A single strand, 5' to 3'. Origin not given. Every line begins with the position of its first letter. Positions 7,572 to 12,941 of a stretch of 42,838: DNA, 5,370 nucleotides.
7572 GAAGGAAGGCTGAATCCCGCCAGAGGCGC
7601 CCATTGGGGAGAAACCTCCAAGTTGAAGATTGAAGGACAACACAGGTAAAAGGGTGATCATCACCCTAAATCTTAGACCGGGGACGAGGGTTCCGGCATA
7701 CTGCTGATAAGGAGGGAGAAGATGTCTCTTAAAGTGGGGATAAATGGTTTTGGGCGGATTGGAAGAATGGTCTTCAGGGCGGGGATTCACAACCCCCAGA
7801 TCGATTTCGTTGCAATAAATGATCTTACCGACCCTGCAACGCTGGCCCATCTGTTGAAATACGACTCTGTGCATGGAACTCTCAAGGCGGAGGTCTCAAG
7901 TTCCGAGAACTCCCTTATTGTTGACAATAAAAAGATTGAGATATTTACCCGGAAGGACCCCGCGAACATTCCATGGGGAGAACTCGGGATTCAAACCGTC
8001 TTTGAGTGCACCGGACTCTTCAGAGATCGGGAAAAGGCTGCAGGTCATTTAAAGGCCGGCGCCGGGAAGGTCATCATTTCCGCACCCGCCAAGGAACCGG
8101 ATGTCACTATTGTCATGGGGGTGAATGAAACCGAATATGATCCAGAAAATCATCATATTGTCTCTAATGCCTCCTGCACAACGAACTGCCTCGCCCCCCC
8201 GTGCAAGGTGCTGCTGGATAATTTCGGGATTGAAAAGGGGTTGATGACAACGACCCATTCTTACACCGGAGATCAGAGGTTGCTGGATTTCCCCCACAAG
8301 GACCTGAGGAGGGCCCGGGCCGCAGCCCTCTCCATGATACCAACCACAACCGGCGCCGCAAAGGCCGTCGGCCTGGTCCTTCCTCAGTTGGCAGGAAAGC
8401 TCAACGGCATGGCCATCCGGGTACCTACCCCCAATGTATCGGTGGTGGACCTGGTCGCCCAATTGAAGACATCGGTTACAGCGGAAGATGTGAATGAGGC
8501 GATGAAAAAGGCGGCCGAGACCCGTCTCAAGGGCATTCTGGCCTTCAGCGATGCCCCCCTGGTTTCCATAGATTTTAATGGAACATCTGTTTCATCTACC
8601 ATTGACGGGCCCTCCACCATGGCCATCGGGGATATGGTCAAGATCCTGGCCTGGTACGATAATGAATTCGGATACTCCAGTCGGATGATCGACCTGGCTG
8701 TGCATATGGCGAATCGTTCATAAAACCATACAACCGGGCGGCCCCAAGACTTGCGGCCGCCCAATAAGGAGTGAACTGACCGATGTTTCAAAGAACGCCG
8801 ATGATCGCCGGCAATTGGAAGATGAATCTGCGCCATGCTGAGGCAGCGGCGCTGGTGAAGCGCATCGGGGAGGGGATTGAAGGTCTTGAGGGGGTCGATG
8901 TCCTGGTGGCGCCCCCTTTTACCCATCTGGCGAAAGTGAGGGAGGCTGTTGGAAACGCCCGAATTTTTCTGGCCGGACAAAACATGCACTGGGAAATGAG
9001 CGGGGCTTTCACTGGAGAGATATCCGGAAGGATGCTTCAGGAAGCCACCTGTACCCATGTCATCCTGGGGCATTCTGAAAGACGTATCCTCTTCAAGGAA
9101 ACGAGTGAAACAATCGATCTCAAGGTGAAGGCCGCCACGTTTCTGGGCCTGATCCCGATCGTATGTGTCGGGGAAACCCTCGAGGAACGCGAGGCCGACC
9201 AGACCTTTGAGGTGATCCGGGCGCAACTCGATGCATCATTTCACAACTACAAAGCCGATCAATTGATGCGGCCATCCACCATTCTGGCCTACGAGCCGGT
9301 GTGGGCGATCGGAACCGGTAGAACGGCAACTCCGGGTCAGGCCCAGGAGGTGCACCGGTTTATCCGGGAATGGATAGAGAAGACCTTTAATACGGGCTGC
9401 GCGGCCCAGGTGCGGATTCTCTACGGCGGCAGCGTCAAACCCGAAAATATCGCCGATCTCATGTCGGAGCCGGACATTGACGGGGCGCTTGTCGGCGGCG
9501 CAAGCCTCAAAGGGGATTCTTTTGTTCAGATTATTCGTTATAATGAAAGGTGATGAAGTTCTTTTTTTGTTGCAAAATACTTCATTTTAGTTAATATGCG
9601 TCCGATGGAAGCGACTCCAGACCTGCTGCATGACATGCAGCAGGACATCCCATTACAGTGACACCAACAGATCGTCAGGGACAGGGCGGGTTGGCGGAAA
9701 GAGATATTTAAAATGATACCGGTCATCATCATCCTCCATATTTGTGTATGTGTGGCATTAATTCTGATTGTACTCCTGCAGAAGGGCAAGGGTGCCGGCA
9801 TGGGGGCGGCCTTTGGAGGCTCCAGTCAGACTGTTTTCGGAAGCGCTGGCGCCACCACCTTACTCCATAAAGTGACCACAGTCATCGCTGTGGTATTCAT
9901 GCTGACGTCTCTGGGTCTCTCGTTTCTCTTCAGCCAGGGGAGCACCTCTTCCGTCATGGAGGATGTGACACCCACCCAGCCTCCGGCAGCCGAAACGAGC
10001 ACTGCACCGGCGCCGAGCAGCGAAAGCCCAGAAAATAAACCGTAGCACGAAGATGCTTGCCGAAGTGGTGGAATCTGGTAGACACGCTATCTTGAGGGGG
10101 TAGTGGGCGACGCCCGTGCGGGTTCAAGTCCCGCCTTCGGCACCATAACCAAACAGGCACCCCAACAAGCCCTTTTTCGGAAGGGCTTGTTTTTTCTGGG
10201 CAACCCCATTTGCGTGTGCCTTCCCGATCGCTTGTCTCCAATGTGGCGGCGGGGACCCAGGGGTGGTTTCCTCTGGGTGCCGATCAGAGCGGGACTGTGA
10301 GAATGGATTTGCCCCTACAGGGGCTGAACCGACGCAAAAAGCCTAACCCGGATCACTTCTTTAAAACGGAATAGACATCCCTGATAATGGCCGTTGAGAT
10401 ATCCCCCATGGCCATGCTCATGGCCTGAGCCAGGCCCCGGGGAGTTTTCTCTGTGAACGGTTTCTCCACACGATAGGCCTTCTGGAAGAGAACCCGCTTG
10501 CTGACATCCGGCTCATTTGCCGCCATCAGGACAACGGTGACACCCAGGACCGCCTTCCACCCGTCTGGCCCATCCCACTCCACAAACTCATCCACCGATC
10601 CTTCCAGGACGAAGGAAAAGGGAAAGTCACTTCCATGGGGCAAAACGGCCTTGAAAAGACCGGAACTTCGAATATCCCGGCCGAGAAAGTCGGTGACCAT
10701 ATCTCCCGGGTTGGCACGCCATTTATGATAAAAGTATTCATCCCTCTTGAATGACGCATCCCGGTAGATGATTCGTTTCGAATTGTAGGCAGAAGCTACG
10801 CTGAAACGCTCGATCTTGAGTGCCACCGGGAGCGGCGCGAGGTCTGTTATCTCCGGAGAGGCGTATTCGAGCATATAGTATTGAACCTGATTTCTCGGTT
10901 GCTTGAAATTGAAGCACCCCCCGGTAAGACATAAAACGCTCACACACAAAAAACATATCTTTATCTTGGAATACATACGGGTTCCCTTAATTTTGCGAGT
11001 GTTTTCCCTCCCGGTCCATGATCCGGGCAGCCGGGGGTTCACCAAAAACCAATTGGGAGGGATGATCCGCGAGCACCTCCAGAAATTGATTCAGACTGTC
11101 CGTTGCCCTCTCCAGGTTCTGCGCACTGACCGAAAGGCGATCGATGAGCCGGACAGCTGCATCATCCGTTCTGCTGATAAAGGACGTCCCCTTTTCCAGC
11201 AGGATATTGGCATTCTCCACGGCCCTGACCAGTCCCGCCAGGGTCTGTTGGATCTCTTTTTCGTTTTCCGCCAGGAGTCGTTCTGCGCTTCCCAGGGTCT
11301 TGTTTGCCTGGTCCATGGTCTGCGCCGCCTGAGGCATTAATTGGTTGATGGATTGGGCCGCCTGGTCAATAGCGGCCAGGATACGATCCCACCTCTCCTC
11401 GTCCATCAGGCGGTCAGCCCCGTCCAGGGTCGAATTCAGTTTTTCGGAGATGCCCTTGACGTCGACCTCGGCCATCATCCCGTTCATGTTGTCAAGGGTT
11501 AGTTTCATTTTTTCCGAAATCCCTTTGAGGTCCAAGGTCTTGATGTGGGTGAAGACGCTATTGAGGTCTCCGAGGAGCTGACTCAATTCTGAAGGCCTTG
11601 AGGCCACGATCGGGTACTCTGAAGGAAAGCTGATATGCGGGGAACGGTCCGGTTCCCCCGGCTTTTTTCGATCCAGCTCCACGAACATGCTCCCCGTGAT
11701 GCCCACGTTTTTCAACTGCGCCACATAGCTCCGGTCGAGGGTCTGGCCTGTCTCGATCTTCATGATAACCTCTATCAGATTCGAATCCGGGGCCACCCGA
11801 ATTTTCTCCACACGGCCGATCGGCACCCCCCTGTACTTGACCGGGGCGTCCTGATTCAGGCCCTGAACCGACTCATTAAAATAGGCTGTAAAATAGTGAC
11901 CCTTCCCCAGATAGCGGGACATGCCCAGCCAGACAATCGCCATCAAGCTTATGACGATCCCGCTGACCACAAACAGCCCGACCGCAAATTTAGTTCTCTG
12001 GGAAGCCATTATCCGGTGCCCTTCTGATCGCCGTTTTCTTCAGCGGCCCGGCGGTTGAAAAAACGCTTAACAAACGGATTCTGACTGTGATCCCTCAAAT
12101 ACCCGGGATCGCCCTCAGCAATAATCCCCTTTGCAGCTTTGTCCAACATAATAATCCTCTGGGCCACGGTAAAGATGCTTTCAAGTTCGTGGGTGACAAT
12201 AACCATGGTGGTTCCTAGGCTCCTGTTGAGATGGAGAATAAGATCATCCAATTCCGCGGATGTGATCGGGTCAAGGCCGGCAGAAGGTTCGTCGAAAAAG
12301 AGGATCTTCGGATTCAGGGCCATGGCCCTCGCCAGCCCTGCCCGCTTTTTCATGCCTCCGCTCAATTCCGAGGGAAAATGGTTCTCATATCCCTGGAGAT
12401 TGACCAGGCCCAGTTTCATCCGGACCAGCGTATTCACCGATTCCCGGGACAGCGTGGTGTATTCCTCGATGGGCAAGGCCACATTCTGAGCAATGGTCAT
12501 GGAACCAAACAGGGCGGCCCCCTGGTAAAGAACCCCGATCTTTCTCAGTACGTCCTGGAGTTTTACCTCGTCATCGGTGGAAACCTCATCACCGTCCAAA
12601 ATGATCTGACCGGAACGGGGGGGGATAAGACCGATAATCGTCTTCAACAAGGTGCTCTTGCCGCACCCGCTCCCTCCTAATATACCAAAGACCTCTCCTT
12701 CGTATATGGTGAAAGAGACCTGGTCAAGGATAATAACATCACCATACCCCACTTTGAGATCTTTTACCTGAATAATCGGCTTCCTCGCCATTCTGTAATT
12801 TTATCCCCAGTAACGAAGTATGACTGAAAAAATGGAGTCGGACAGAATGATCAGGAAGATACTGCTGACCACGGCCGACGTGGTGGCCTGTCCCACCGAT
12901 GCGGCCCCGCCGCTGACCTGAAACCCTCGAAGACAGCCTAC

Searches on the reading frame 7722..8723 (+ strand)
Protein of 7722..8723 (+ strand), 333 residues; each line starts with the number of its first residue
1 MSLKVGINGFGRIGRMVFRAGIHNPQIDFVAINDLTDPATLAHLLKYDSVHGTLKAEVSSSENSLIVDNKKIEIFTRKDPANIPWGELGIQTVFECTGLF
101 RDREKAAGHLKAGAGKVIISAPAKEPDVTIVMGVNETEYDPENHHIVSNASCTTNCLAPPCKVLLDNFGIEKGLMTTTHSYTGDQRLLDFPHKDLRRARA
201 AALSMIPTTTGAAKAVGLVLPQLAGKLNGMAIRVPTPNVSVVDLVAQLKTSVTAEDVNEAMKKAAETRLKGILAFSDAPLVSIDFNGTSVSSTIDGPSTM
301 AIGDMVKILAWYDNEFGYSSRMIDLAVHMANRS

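Call 31: search_protein_families(library=pfam, proteins=[window:7722-8723:+], max_evalue=0.01)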
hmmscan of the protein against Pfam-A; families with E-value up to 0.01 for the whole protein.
window:7722-8723:+ (333 aa): 3 families
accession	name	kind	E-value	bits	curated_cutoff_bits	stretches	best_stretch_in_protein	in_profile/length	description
PF02800.25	Gp_dh_C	-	6.7e-65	217.9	24.4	1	157-312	1-158/158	Glyceraldehyde 3-phosphate dehydrogenase, C-terminal domain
PF00044.30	Gp_dh_N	-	1.2e-40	138.3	31.7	1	4-102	2-100/101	Glyceraldehyde 3-phosphate dehydrogenase, NAD binding domain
PF01113.26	DapB_N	-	0.0078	16.7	25.6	0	4-37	2-36/124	Dihydrodipicolinate reductase, N-terminus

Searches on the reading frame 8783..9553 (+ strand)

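Call 31: search_protein_families(library=pfam, proteins=[window:8783-9553:+], max_evalue=0.01)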
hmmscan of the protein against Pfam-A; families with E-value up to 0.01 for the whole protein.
window:8783-9553:+ (256 aa): 1 family
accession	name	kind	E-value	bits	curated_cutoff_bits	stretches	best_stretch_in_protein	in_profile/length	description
PF00121.24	TIM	-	3.8e-95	318.5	20.1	1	6-253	1-244/245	Triosephosphate isomerase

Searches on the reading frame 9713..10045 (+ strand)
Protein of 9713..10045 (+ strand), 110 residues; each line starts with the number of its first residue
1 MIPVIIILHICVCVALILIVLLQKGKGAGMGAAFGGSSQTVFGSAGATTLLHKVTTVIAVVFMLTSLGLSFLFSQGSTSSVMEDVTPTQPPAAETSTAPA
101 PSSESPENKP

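Call 31: search_protein_families(library=pfam, proteins=[window:9713-10045:+], max_evalue=0.01)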
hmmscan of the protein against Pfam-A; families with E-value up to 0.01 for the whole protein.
window:9713-10045:+ (110 aa): 1 family
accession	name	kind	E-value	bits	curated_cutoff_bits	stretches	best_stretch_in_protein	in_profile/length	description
PF03840.19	SecG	-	5.2e-23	81.4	29.2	1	4-71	1-69/70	Preprotein translocase SecG subunit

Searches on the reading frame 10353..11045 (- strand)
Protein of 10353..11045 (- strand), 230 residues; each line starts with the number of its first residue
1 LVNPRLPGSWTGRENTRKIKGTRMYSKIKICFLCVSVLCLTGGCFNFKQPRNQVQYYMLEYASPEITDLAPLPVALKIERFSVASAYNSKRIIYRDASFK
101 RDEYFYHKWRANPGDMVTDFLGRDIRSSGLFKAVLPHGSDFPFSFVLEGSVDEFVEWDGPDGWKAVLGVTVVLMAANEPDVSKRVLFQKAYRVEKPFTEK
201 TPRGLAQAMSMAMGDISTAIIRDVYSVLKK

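Call 3: search_protein_families(library=pfam, proteins=[window:10353-11045:-], max_evalue=0.1)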
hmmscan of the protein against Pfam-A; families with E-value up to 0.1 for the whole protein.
window:10353-11045:- (230 aa): 1 family
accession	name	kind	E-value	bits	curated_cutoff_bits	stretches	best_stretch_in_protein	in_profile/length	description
PF03886.18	ABC_trans_aux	-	4.3e-06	26.8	26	1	72-220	16-160/161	ABC-type transport auxiliary lipoprotein component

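Call 4: search_protein_families(library=ncbifam, proteins=[window:10353-11045:-], max_evalue=0.1)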
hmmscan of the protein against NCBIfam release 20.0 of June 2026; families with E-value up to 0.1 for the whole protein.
window:10353-11045:- (230 aa): 1 family
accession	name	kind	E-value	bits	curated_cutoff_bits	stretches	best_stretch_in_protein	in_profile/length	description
NF047772.1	LBF0736_ABC_LP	equivalog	4.5e-11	42.7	250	1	24-225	1-199/203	ABC-type transport auxiliary lipoprotein, LBF_0736 family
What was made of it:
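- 10353..10976 (-): PqiC-like (ABC_trans_aux) lipoprotein. The probable start is ATG 10976 (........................). Pfam PF03886 E 4e-6 and NCBIfam LBF_0736 lipoprotein E 4.5e-11 (calls 3, 4).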

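Call 71: search_solved_structures(query=window:10353-10976:-, max_evalue=1)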
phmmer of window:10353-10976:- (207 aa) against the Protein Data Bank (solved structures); distinct sequences matched with E-value up to 1: 3.
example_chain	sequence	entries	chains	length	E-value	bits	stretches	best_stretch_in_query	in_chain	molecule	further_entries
13hr_A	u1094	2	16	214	0.007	19.3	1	14-196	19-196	ABC-type transport auxiliary lipoprotein component domain-containing protein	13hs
13hq_A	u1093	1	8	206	0.052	16.4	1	31-196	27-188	ABC-type transport auxiliary lipoprotein component domain-containing protein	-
2iqi_A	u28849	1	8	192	0.058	16.3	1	54-198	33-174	Hypothetical protein XCC0632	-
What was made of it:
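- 10353..10976 (-): PDB 13hr_A, an ABC-type transport auxiliary lipoprotein, matches at E 0.007 (call 71).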

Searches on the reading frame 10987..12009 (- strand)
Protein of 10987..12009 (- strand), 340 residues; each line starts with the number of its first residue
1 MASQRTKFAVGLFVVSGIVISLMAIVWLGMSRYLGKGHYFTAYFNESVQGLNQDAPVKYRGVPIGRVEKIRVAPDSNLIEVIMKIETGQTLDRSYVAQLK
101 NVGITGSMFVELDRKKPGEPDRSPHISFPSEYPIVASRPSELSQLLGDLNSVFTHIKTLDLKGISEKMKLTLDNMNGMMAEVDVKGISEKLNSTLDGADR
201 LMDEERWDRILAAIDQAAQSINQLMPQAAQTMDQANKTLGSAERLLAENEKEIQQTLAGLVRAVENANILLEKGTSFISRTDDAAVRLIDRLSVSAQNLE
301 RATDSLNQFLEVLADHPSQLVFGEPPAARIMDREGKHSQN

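Call 3: search_protein_families(library=pfam, proteins=[window:10987-12009:-], max_evalue=0.1)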
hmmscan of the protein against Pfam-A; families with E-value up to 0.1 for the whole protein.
window:10987-12009:- (340 aa): 9 families
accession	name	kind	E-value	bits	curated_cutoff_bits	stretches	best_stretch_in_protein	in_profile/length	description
PF02470.25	MlaD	-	5.6e-18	65.4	25.1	1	37-113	2-79/81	MlaD protein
PF06103.16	DUF948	-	0.0034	18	37.2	0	213-266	27-79/89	Bacterial protein of unknown function (DUF948)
PF11864.13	DUF3384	-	0.014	14.7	28.1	1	187-267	321-394/473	Domain of unknown function (DUF3384)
PF06037.17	DUF922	-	0.018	15.5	27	1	203-269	79-144/153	Bacterial protein of unknown function (DUF922)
PF04906.18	Tweety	-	0.018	14.2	31.8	0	225-264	109-148/431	Tweety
PF19962.4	EAD9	-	0.019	15.1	25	0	185-224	23-62/62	Effector-associated domain 9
PF08654.15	DASH_Dad2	-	0.047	14.5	26.9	0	184-241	28-86/99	DASH complex subunit Dad2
PF05478.16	Prominin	-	0.054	12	34.3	1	168-283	611-720/799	Prominin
PF15742.10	DUF4686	-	0.076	12.5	31.3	0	218-316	170-271/384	Domain of unknown function (DUF4686)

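Call 4: search_protein_families(library=ncbifam, proteins=[window:10987-12009:-], max_evalue=0.1)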
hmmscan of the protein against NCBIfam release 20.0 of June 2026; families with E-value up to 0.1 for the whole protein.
window:10987-12009:- (340 aa): 9 families
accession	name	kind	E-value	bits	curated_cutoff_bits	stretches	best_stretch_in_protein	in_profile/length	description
TIGR00996.1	Mtu_fam_mce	paralog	1e-23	84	140.5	1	14-317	9-289/291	MCE family protein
NF008070.2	PRK10807.1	equivalog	1e-18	67.4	525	3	40-73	282-315/542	intermembrane transport protein PqiB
TIGR04430.1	OM_asym_MlaD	equivalog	5.5e-15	55.4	135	1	4-113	3-113/146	outer membrane lipid asymmetry maintenance protein MlaD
NF009991.0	PRK13460.1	equivalog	0.013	15.4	183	1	206-291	37-123/173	F0F1 ATP synthase subunit B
TIGR00606.1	rad50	subfamily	0.026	12.2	453.75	1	167-276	351-454/1311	DNA repair protein Rad50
NF047463.1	CllEntPrLepto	equivalog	0.029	13.9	400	0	4-88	4-86/250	mammalian cell entry protein Mce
NF004464.0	PRK05788.1-2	equivalog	0.041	13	489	1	211-289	135-212/343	cobalt-precorrin 5A hydrolase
TIGR04527.1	mycoplas_twoTM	subfamily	0.049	13.3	125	0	140-237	82-175/248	MG_279/MG_280 family protein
NF011499.0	PRK14908.1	equivalog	0.052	11.9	1244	1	171-316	810-952/998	glycine--tRNA ligase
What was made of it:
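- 10987..12009 (-): Long (340-aa) single-MCE protein with an N-terminal TM helix and an extended C-terminal region (needle type, like MpcD or Mce1). TIGR00996 Mtu_fam_mce covers residues 14-317, E 1e-23 (calls 3, 4).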

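Call 72: search_solved_structures(query=window:10987-12009:-, max_evalue=0.001)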
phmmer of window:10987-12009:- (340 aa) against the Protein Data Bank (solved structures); distinct sequences matched with E-value up to 0.001: 5.
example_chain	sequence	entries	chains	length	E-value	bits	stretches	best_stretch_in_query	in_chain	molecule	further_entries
13hr_I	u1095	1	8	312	1e-17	67.9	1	8-267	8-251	Mce/MlaD domain-containing protein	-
7d08_G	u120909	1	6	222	6.8e-05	25.8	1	2-88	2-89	MCE family protein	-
6z5u_E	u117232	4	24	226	7.1e-05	25.7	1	2-88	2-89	MCE family protein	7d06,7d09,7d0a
8fed_B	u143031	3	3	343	9.2e-05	25.4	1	4-179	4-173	Virulence factor Mce family protein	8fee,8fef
9n8w_B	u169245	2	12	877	0.00029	23.7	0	20-87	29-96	Intermembrane transport protein YebT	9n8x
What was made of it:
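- On Mpc-type Mla-Pqi chimeric MCE system: PDB 13hr chains match the MCE protein at E 1e-17 and the lipoprotein at E 0.007 (calls 71, 72).
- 10987..12009 (-): PDB 13hr_I, an Mce/MlaD protein of 312 aa, matches at E 1e-17 over residues 8-267 (call 72).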

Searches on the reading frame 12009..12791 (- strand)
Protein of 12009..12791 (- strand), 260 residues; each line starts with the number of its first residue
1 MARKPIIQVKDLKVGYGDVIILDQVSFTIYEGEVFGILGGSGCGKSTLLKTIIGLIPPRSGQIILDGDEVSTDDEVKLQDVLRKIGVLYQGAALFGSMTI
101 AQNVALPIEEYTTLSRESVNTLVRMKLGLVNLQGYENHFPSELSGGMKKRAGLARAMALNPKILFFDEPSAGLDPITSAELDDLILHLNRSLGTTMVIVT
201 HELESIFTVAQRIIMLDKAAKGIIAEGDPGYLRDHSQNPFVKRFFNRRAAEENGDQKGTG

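Call 3: search_protein_families(library=pfam, proteins=[window:12009-12791:-], max_evalue=0.1)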
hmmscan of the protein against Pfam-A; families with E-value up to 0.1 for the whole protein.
window:12009-12791:- (260 aa): 13 families
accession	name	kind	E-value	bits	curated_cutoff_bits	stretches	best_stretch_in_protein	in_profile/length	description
PF00005.33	ABC_tran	-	7.4e-33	114.5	25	1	22-170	1-136/137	ABC transporter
PF13304.12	AAA_21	-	2.6e-05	24.9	27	1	140-202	235-299/304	AAA domain, putative AbiEii toxin, Type IV TA system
PF00006.31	ATP-synt_ab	-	0.0015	18.6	29.5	1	26-53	8-35/213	ATP synthase alpha/beta family, nucleotide-binding domain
PF13555.12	AAA_29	-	0.0039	17.3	27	1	26-60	16-50/61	P-loop containing region of AAA domain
PF09818.15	ABC_ATPase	-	0.0065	16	23.2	0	175-218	207-248/283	P-loop domain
PF02463.25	SMC_N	-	0.0095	15.8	40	0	90-222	135-217/220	RecF/RecN/SMC N terminal domain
PF13401.12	AAA_22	-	0.027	15.2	27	0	37-90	10-63/130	AAA domain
PF13245.12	AAA_19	-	0.034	14.8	25.1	1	30-56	9-35/134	AAA domain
PF00437.27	T2SSE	-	0.041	13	24.9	1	38-75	148-185/370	Type II/IV secretion system protein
PF13173.12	AAA_14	-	0.066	13.7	27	0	33-77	3-47/129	AAA domain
PF01935.23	DUF87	-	0.072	13.6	23.2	0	35-66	26-59/220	Helicase HerA, central domain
PF03193.22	RsgA_GTPase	-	0.075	13.3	30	0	31-54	105-128/174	RsgA GTPase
PF00004.35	AAA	-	0.099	13.5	21.2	0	38-55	4-21/131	ATPase family associated with various cellular activities (AAA)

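Call 4: search_protein_families(library=ncbifam, proteins=[window:12009-12791:-], max_evalue=0.1)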
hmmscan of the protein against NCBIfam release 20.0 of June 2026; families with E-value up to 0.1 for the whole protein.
window:12009-12791:- (260 aa): 198 families (the best 25 are shown)
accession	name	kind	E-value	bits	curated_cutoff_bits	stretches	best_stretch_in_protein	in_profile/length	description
NF008809.0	PRK11831.1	equivalog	2.5e-58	197.5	441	1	5-246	7-245/270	phospholipid ABC transporter ATP-binding protein MlaF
TIGR01186.1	proV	subfamily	6e-55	186.8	326.6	1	21-247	8-232/363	betaine/proline/choline family ABC transporter ATP-binding protein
TIGR03265.1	PhnT2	equivalog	7e-52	176.8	457.7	1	5-245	3-235/353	putative 2-aminoethylphosphonate ABC transporter ATP-binding protein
TIGR00968.1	3a0106s01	subfamily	3.3e-49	167.6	342.75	1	7-246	1-232/237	sulfate ABC transporter ATP-binding protein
NF008621.0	PRK11607.1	equivalog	1.2e-46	159.2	613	1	3-243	16-248/377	putrescine ABC transporter ATP-binding subunit PotG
TIGR02314.1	ABC_MetN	equivalog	1.5e-46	159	499.7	1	14-244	13-240/343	methionine ABC transporter ATP-binding protein MetN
NF007027.0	PRK09493.1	equivalog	3.5e-46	157.5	379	1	6-245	1-236/240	glutamine ABC transporter ATP-binding protein GlnQ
NF006987.0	PRK09452.1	equivalog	1.3e-44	152.4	482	1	3-245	14-248/378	spermidine/putrescine ABC transporter ATP-binding protein PotA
TIGR01187.1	potA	subfamily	1.6e-44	152.3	355.6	1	37-245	1-201/325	polyamine ABC transporter ATP-binding protein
NF043075.1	MMSYN1_0197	equivalog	2.3e-44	151.7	550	1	6-245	2-233/341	spermidine/putrescine ABC transporter ATP-binding protein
TIGR04521.1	ECF_ATPase_2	equivalog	4e-44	150.8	330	1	21-220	20-222/279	energy-coupling factor transporter ATPase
NF040933.2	ABC_arch_GlcV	equivalog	8.3e-44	149.9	450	1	14-220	14-219/357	glucose ABC transporter ATP-binding protein GlcV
NF008513.0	PRK11432.1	equivalog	2.1e-43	148.6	496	1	3-244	3-236/351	ferric ABC transporter ATP-binding protein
TIGR02673.1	FtsE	equivalog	2.8e-43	148.1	264.85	1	6-218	1-212/214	cell division ATP-binding protein FtsE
TIGR03415.1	ABC_choXWV_ATP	equivalog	5.3e-43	147.4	483.75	1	16-246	34-266/382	choline ABC transporter ATP-binding protein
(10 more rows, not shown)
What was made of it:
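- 12009..12791 (-): MlaF-type ABC ATPase. The best NCBIfam match is MlaF, E 2.5e-58 (calls 3, 4).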
